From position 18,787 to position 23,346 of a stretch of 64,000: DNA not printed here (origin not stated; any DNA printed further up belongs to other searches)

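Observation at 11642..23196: One ~3,850-codon secreted mosaic gene combining PKD-like, DUF11, cadherin-like, discoidin, FG-GAP propeller and PASTA modules with an RHS core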

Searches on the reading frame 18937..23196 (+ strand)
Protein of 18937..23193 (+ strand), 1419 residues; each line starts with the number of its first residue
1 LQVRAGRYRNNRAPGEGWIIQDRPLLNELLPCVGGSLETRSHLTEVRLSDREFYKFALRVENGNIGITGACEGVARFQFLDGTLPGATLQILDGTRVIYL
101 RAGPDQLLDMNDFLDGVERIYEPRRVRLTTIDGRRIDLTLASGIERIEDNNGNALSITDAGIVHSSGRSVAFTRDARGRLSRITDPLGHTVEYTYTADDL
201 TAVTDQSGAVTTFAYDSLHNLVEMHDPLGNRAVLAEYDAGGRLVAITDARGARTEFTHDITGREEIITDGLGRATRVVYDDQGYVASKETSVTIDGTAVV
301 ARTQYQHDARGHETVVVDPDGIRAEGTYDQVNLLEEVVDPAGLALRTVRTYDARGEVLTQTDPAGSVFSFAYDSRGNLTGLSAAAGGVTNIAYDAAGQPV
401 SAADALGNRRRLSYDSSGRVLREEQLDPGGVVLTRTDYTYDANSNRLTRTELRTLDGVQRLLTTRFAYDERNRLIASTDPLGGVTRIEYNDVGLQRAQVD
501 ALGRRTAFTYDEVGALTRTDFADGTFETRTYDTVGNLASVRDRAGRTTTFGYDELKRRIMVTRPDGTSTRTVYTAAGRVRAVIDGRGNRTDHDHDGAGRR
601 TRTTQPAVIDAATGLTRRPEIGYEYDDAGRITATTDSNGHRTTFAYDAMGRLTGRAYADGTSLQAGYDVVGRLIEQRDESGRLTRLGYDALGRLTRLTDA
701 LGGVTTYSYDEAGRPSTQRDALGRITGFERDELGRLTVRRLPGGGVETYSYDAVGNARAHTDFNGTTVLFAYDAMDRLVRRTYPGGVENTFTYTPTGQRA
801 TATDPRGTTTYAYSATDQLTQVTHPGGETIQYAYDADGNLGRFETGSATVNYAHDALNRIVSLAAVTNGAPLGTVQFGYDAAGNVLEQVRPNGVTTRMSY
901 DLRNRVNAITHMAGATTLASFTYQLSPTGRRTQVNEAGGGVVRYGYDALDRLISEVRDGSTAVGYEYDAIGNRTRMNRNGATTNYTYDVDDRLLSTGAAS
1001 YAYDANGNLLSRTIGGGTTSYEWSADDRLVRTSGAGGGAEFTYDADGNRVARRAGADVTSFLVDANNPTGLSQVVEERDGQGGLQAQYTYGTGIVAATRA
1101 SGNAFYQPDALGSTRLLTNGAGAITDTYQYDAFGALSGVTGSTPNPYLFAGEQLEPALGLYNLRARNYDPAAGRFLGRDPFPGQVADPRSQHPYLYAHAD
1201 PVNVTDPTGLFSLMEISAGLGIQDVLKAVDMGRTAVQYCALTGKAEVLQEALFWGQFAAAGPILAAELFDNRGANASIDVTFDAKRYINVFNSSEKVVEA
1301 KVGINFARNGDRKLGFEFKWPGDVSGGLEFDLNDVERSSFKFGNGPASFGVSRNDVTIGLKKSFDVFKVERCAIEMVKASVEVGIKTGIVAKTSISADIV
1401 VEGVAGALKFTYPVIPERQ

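Call 4: search_protein_families(library=pfam, proteins=[window:19009-23196:+], max_evalue=0.01)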
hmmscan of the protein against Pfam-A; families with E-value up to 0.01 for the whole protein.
window:19009-23196:+ (1395 aa): 2 families
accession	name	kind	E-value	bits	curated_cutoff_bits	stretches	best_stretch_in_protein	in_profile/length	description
PF05593.20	RHS_repeat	-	8.2e-137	444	22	19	643-679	1-37/38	RHS Repeat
PF15283.12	DUF4595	-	2.7e-05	24.7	34.2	0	764-832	31-111/202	Domain of unknown function (DUF4595) with porin-like fold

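Call 27: search_protein_families(library=ncbifam, proteins=[window:18937-23193:+], max_evalue=0.01)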
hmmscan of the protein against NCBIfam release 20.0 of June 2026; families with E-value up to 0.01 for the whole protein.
window:18937-23193:+ (1419 aa): 3 families
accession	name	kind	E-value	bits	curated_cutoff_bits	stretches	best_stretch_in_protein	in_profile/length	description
TIGR01643.1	YD_repeat_2x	repeat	2.2e-102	331.9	15.8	13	688-729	1-42/42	YD repeat-containing protein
NF041261.1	RHS_core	equivalog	1.2e-65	222.1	2000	4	384-697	424-716/1261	RHS element core protein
TIGR03696.1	Rhs_assc_core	domain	3.3e-18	66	32.5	1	1130-1210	1-76/76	RHS repeat-associated core domain-containing protein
